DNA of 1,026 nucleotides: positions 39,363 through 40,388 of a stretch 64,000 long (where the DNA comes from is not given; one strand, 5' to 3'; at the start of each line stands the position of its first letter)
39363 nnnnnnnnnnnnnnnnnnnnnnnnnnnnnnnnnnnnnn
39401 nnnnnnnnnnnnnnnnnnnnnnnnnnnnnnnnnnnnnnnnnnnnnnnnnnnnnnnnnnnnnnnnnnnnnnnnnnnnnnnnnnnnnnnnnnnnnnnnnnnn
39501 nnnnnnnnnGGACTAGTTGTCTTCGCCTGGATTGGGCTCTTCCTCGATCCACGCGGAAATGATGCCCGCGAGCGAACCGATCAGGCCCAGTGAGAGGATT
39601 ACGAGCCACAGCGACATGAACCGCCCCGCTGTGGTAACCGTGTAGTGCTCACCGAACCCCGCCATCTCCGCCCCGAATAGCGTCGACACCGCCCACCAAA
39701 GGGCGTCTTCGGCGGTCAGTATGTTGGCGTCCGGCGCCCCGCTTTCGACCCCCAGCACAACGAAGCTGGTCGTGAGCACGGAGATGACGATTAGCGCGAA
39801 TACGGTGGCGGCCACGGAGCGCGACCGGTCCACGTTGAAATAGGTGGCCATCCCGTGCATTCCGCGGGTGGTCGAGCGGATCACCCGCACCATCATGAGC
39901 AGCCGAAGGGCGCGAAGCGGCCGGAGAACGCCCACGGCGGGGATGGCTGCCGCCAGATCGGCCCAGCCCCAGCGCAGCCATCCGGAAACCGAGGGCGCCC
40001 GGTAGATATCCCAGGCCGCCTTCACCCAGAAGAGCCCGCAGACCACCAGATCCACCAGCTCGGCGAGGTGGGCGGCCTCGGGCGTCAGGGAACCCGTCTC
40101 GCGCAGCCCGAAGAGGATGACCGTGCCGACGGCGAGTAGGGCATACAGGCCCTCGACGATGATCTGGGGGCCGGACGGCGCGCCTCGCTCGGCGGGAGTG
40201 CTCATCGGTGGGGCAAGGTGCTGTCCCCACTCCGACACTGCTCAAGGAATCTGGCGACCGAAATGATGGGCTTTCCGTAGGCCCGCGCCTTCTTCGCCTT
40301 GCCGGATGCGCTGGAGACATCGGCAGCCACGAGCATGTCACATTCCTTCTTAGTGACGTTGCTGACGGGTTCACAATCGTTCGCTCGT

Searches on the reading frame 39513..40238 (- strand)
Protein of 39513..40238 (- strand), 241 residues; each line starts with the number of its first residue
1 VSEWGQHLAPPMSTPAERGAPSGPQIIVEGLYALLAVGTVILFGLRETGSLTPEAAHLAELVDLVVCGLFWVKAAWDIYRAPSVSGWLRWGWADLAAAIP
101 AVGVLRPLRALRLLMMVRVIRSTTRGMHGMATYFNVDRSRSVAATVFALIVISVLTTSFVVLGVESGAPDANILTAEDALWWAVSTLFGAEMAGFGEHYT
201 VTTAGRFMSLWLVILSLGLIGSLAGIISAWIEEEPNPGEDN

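Call 9: search_protein_families(library=pfam, proteins=[window:39513-40238:-], max_evalue=0.001)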
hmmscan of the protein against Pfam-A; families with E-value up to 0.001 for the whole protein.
window:39513-40238:- (241 aa): 1 family
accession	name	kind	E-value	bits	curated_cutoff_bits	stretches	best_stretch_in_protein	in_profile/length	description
PF00520.37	Ion_trans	-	9e-07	28.8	25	1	55-229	32-231/241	Ion transport protein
